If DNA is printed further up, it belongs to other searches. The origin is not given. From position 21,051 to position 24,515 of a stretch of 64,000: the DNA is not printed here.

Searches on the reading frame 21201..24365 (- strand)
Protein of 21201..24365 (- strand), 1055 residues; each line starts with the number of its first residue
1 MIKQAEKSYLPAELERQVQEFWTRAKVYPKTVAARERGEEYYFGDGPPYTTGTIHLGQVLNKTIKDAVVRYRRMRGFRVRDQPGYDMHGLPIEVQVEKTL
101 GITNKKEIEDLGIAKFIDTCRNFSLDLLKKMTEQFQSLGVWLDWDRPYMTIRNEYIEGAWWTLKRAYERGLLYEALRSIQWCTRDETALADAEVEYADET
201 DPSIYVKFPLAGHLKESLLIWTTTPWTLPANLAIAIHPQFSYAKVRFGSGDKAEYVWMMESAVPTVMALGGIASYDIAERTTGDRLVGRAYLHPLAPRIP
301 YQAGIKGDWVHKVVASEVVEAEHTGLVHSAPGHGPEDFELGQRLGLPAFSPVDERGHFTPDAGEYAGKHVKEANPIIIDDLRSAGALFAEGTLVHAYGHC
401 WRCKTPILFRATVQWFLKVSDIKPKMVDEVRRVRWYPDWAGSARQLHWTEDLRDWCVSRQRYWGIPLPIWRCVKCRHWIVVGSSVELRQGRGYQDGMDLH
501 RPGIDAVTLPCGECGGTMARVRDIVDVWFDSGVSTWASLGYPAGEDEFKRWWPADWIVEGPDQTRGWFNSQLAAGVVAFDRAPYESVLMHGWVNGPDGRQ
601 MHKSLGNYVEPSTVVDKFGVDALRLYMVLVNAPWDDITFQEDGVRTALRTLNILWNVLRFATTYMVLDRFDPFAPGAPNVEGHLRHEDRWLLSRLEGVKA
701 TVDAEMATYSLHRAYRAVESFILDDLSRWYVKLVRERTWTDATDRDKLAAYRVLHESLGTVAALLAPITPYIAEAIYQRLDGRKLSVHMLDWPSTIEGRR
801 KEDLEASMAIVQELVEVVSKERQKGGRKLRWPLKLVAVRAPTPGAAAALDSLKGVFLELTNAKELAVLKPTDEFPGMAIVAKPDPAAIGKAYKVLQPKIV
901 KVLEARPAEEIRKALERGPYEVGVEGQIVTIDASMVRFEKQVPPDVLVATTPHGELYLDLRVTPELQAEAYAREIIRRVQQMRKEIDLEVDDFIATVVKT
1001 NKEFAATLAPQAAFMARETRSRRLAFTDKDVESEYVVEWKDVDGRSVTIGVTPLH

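Call 55: search_protein_representatives(protein=window:21201-24365:-)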
Query: 1055 residues. Proteins with E-value up to 0.001 (for the whole library): 39543; up to 1e-10: 19078; up to 1e-30: 5630. The best 150 are listed.
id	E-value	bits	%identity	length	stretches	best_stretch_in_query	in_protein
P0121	0.0e+00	1244.4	50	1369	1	1-1054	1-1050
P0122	0.0e+00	1237.3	50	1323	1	1-1052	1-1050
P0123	0.0e+00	1227.8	51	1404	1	3-1054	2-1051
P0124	0.0e+00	1171.0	49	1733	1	1-1052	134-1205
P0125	0.0e+00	1168.8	49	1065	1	1-1054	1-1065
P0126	0.0e+00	1126.1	47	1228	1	1-1040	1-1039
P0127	0.0e+00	1126.0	46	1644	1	3-1054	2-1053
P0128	0.0e+00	1033.0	50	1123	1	1-1052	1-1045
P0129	0.0e+00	1018.4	47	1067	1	2-1009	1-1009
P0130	1.3e-280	950.2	42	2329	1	7-1054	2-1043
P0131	5.6e-274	928.2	40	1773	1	4-1054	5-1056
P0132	3.1e-272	922.4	40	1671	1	4-1055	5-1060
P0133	2.0e-271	919.8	43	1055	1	3-1052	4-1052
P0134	3.8e-261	885.7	41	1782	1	15-1052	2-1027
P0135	1.1e-259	880.8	48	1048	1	2-1028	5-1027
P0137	1.3e-253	860.8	43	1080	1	7-1054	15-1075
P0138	4.8e-253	858.9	41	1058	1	4-1053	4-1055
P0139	5.4e-253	858.7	42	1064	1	8-1051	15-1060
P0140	3.3e-252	856.1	38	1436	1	1-1054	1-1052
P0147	3.2e-235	799.9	35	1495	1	13-1055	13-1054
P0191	7.4e-188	643.1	33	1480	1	3-1055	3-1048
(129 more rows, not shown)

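Call 58: list_cluster_members(proteins=[P0121, P0122, P0124, P0126, P0127, P0130, P0131, P0140, P0147, P0191])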
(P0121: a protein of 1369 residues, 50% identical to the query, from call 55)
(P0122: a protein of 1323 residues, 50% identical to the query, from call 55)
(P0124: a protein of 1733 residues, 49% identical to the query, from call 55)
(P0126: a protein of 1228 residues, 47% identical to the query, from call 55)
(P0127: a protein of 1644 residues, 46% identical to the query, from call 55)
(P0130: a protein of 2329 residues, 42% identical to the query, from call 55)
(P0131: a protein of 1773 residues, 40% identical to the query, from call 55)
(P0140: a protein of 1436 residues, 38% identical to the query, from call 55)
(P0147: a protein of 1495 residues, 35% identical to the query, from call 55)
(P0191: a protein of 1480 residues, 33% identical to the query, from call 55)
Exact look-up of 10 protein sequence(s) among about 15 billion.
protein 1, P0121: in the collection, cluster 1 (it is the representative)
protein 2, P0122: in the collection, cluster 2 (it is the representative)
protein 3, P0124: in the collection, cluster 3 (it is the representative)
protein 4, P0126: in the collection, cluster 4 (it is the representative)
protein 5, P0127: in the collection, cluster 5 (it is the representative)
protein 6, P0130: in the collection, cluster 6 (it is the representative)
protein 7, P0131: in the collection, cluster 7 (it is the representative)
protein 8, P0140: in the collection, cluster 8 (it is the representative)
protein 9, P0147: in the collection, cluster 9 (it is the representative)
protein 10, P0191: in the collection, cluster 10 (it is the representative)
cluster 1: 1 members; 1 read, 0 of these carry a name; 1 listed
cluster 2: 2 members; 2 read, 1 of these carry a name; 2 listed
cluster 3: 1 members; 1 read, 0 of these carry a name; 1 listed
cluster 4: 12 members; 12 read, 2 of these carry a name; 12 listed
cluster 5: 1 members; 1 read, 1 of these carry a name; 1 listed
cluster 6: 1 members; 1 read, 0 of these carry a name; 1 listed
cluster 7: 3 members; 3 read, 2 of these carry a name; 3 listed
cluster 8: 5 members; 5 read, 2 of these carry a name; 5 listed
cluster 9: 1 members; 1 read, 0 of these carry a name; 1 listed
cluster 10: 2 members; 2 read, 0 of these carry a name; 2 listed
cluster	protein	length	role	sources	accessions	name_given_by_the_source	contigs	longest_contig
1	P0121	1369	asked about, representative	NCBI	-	-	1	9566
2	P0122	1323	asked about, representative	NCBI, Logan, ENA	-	-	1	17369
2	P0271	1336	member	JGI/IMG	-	isoleucyl-tRNA synthetase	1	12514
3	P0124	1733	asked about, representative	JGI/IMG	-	-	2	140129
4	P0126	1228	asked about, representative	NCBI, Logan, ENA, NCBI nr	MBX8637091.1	MAG: isoleucine--tRNA ligase [Thermoplasmata archaeon] | isoleucine--tRNA ligase [Candidatus Sysuiplasma acidicola]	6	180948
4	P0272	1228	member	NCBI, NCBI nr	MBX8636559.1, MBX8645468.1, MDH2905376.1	MAG: isoleucine--tRNA ligase [Thermoplasmata archaeon] | isoleucine--tRNA ligase [Candidatus Sysuiplasma acidicola]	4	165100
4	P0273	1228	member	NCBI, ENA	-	-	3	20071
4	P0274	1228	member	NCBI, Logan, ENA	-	-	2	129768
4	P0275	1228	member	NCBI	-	-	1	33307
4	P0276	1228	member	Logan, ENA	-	-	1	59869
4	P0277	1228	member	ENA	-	-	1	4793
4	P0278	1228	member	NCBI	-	-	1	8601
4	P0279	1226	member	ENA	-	-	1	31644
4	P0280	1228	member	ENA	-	-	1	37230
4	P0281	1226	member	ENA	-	-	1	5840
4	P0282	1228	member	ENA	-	-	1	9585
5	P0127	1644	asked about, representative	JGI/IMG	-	isoleucyl-tRNA synthetase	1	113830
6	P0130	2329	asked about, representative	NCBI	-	-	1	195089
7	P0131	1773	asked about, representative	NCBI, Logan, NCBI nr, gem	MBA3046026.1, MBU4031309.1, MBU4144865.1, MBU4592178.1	MAG: isoleucine--tRNA ligase [Candidatus Thermoplasmatota archaeon] | isoleucine--tRNA ligase [Euryarchaeota archaeon]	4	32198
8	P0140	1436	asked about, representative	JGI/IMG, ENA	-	-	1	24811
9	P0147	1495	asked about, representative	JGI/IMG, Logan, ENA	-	-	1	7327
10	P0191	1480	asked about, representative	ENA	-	-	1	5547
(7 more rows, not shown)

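Call 62: search_protein_families(library=pfam, proteins=[P0130, P0127, P0126, P0122, P0147], max_evalue=0.001)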
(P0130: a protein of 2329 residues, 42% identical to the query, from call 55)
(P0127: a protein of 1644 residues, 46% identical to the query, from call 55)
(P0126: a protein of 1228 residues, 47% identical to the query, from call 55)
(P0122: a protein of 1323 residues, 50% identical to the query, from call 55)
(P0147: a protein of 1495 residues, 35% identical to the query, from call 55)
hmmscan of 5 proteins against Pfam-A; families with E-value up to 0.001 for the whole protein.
P0130 (2329 aa): 10 families
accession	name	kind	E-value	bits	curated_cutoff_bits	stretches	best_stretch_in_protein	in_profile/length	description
PF00133.28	tRNA-synt_1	-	1.2e-88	298.1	22.7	1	14-624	3-408/414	tRNA synthetases class I (I, L, M and V)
PF05763.18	DUF835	-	9e-35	119.9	33.1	1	2194-2323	5-135/136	Protein of unknown function (DUF835)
PF08264.19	Anticodon_1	-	1.4e-27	96.8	25.1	1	678-823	1-144/148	Anticodon-binding domain of tRNA ligase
PF19302.4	DUF5915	-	4.1e-26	92.2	27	1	844-1041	2-193/195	Domain of unknown function (DUF5915)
PF14520.12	HHH_5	-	1.9e-14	54.3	27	1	1424-1465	14-55/57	Helix-hairpin-helix domain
PF09334.17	tRNA-synt_1g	-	2e-10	40.4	20.1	1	43-187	8-149/391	tRNA synthetases class I (M)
PF00633.29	HHH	-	0.00019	21.5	24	0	1437-1462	3-28/30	Helix-hairpin-helix motif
PF07719.23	TPR_2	-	0.00031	21.1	27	1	1528-1559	3-34/34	Tetratricopeptide repeat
PF18912.6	DZR_2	-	0.00065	19.9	27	0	1466-1497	17-49/56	Double zinc ribbon domain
PF00515.34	TPR_1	-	0.00084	19.5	27.8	0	1528-1559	3-34/34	Tetratricopeptide repeat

P0127 (1644 aa): 12 families
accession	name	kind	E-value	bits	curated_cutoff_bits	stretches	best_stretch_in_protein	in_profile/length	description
PF00133.28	tRNA-synt_1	-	3.6e-107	359.1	22.7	1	18-639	3-411/414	tRNA synthetases class I (I, L, M and V)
PF05763.18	DUF835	-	3.5e-31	108.2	33.1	1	1512-1638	8-135/136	Protein of unknown function (DUF835)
PF08264.19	Anticodon_1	-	7.4e-29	101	25.1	1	689-835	1-145/148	Anticodon-binding domain of tRNA ligase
PF19302.4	DUF5915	-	9.5e-22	77.9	27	1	854-1050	1-192/195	Domain of unknown function (DUF5915)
PF09334.17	tRNA-synt_1g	-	2.2e-20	73.2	20.1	2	47-194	8-136/391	tRNA synthetases class I (M)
PF14520.12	HHH_5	-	1.4e-12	48.3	27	2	1282-1326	11-55/57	Helix-hairpin-helix domain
PF12826.13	HHH_2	-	3.3e-07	30.8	27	1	1282-1330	12-59/64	Helix-hairpin-helix motif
PF14559.12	TPR_19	-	1.4e-06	29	25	1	1377-1431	11-65/68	Tetratricopeptide repeat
PF13428.12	TPR_14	-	2.9e-05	24.8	23.5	1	1391-1431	1-41/44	Tetratricopeptide repeat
PF13432.12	TPR_16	-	5.1e-05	24.1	32.7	0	1397-1428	3-34/65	Tetratricopeptide repeat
PF00633.29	HHH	-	7e-05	22.9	24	0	1302-1324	7-29/30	Helix-hairpin-helix motif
PF13174.12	TPR_6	-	0.00095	20.1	26.3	0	1402-1424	11-33/33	Tetratricopeptide repeat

P0126 (1228 aa): 5 families
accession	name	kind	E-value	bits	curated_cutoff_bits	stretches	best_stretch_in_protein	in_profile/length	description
PF00133.28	tRNA-synt_1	-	2.8e-118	395.7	22.7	1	19-631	3-406/414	tRNA synthetases class I (I, L, M and V)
PF08264.19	Anticodon_1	-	9.2e-37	126.6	25.1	1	688-835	1-146/148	Anticodon-binding domain of tRNA ligase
PF05763.18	DUF835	-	1.4e-30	106.2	33.1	1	1092-1223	3-135/136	Protein of unknown function (DUF835)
PF09334.17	tRNA-synt_1g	-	2.3e-19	69.9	20.1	2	48-195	8-136/391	tRNA synthetases class I (M)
PF19302.4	DUF5915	-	3.8e-15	56.4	27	1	854-1051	2-194/195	Domain of unknown function (DUF5915)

P0122 (1323 aa): 9 families
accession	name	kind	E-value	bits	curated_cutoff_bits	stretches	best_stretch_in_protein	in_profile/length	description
PF00133.28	tRNA-synt_1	-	1.6e-128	429.4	22.7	1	18-637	2-412/414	tRNA synthetases class I (I, L, M and V)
PF05763.18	DUF835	-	3.8e-35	121.1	33.1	1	1194-1318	11-135/136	Protein of unknown function (DUF835)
PF08264.19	Anticodon_1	-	1.6e-32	112.9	25.1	1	687-835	1-147/148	Anticodon-binding domain of tRNA ligase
PF19302.4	DUF5915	-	1.5e-27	96.9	27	1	871-1050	18-193/195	Domain of unknown function (DUF5915)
PF09334.17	tRNA-synt_1g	-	1.8e-23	83.4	20.1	2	522-643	243-371/391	tRNA synthetases class I (M)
PF13240.11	Zn_Ribbon_1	-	4.3e-06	26.8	25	1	1126-1147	2-23/23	zinc-ribbon domain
PF01406.26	tRNA-synt_1e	-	2e-05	24.5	27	0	580-630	234-284/301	tRNA synthetases class I (C) catalytic domain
PF01921.24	tRNA-synt_1f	-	9.1e-05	22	27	0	587-631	270-314/360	tRNA synthetases class I (K)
PF12773.13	DZR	-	0.00065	20.3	27.3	0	1078-1144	1-45/45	Double zinc ribbon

P0147 (1495 aa): 12 families
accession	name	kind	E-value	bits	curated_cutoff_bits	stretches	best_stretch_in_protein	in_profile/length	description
PF00133.28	tRNA-synt_1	-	3.5e-93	313.1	22.7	1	18-630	2-403/414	tRNA synthetases class I (I, L, M and V)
PF08264.19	Anticodon_1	-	1.4e-26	93.5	25.1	1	690-836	1-146/148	Anticodon-binding domain of tRNA ligase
PF14520.12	HHH_5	-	2.5e-25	89.2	27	2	1192-1243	3-54/57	Helix-hairpin-helix domain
PF09334.17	tRNA-synt_1g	-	2.8e-19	69.6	20.1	1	48-118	8-77/391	tRNA synthetases class I (M)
PF19302.4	DUF5915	-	4.6e-19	69.2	27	1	861-1051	8-193/195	Domain of unknown function (DUF5915)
PF00633.29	HHH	-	3.1e-14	52.4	24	0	1085-1112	3-30/30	Helix-hairpin-helix motif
PF12826.13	HHH_2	-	1.1e-12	48.4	27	2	1196-1250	8-61/64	Helix-hairpin-helix motif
PF10391.15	DNA_pol_lambd_f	-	1.6e-07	31.5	29.8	1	1192-1228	2-38/51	Fingers domain of DNA polymerase lambda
PF11731.14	Cdd1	-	8.8e-07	29.5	25.5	0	1191-1226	6-41/86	Pathogenicity locus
PF12836.13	HHH_3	-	1.5e-05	25.4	27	0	1221-1243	11-33/65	Helix-hairpin-helix motif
PF14229.12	DUF4332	-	0.0003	21.4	23.2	0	1190-1227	52-89/122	Domain of unknown function (DUF4332)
PF14716.13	HHH_8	-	0.00037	21.2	30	0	1088-1115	45-70/73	Helix-hairpin-helix domain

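Call 63: list_cluster_members(proteins=[P0125, P0128, P0129, P0133, P0135, P0137, P0138, P0139, P0123, P0134])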
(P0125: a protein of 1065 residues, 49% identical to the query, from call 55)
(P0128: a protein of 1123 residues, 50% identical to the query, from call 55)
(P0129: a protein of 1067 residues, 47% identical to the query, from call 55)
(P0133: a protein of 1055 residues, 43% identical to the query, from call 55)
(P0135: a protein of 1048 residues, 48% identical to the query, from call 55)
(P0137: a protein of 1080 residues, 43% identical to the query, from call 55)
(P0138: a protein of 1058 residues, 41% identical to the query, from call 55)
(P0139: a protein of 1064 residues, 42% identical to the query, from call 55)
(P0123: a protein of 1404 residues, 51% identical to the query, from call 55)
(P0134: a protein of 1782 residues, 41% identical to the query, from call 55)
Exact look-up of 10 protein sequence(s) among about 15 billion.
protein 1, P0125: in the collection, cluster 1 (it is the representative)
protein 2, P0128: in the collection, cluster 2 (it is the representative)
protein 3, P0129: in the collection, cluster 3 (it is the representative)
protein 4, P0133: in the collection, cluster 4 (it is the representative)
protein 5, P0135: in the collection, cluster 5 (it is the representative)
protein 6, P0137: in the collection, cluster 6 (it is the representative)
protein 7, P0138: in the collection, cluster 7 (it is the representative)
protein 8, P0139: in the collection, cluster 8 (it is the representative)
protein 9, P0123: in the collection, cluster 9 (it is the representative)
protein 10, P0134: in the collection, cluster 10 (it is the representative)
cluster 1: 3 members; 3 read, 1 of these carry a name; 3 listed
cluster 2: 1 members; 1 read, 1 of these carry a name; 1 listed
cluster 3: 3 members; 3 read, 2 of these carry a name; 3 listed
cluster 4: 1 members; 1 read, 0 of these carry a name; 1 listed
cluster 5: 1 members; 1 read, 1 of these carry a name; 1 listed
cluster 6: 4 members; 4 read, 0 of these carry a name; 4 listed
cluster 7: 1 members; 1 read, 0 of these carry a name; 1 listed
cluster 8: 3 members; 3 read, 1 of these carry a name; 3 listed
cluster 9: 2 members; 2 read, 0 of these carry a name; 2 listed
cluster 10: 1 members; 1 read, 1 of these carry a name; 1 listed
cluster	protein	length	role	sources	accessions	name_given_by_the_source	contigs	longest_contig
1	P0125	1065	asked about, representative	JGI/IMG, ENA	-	-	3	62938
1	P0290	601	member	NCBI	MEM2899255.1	MAG: isoleucine--tRNA ligase, partial [Thermoplasmata archaeon]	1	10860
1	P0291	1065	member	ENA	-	-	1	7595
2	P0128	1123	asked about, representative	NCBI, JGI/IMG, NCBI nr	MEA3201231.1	MAG: isoleucyl-tRNA synthetase [Thermoplasmata archaeon] | isoleucyl-tRNA synthetase | isoleucyl-tRNA synthetase [Thermoplasmata archaeon]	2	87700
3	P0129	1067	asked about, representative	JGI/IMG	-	isoleucyl-tRNA synthetase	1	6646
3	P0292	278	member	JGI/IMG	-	isoleucyl-tRNA synthetase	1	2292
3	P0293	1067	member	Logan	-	-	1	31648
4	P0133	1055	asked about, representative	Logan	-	-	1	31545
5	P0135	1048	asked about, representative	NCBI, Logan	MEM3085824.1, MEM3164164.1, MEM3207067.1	MAG: isoleucine--tRNA ligase [Halobacteria archaeon]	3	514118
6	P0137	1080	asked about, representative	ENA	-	-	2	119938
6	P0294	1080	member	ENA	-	-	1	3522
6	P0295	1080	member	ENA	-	-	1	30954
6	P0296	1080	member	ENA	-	-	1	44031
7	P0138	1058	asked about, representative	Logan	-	-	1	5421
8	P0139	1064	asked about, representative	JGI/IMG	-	-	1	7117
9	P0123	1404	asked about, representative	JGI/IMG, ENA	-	-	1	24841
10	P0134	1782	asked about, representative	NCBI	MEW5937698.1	MAG: isoleucine--tRNA ligase [Candidatus Thermoplasmatota archaeon]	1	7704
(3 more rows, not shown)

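Call 64: find_encoding_contigs(protein=P0125, flank=5000, max_places=2)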
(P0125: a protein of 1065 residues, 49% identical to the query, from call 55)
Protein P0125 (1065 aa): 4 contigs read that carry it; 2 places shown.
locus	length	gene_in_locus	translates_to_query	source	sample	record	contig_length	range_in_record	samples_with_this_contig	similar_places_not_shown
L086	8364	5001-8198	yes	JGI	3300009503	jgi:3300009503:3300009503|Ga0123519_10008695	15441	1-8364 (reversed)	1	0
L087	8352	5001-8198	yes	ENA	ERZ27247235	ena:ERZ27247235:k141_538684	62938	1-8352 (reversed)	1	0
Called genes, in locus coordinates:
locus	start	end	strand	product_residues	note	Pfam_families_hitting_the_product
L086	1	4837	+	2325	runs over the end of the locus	PF13517:FG-GAP_3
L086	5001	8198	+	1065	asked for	PF00133:tRNA-synt_1, PF01406:tRNA-synt_1e (faint), PF09334:tRNA-synt_1g, PF08264:Anticodon_1, PF19302:DUF5915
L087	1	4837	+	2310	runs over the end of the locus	PF13517:FG-GAP_3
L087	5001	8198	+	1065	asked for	PF00133:tRNA-synt_1, PF01406:tRNA-synt_1e (faint), PF09334:tRNA-synt_1g, PF08264:Anticodon_1, PF19302:DUF5915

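Call 65: find_encoding_contigs(protein=P0128, flank=5000, max_places=2)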
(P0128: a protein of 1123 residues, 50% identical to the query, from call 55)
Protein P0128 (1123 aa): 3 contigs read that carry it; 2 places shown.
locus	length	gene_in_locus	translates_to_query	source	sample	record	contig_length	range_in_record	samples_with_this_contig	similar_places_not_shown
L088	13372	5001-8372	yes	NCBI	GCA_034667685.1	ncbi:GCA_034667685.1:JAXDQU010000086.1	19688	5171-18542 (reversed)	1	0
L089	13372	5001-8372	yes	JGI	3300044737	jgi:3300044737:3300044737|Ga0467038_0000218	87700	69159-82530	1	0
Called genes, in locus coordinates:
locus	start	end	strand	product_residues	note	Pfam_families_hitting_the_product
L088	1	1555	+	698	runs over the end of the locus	PF01022:HTH_5 (weak), PF12802:MarR_2 (weak), PF12840:HTH_20 (weak), PF24266:HTH_HVO_0163_N, PF01047:MarR (weak), PF01978:TrmB (weak), PF09339:HTH_IclR (weak), PF12802:MarR_2, +4 more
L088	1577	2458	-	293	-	PF01261:AP_endonuc_2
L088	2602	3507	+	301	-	PF00892:EamA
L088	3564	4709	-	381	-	PF01828:Peptidase_A4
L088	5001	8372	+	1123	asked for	PF00133:tRNA-synt_1, PF09334:tRNA-synt_1g, PF08264:Anticodon_1, PF19302:DUF5915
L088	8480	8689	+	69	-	-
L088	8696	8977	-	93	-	PF01503:PRA-PH, PF03819:MazG, PF12643:MazG-like (weak)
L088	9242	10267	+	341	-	PF01680:SOR_SNZ, PF05690:ThiG (weak)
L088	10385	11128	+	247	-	PF00106:adh_short, PF08659:KR, PF23441:SDR (faint), PF01370:Epimerase (weak), PF13561:adh_short_C2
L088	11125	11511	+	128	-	PF04134:DCC1-like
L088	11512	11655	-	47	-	-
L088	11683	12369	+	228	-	PF01174:SNO, PF07685:GATase_3 (weak)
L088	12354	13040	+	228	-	PF14018:DUF4234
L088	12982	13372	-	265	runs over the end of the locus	PF00702:Hydrolase, PF13419:HAD_2, PF13242:Hydrolase_like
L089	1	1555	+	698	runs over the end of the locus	PF01022:HTH_5 (weak), PF12802:MarR_2 (weak), PF12840:HTH_20 (weak), PF24266:HTH_HVO_0163_N, PF01047:MarR (weak), PF01978:TrmB (weak), PF09339:HTH_IclR (weak), PF12802:MarR_2, +4 more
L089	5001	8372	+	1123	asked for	PF00133:tRNA-synt_1, PF09334:tRNA-synt_1g, PF08264:Anticodon_1, PF19302:DUF5915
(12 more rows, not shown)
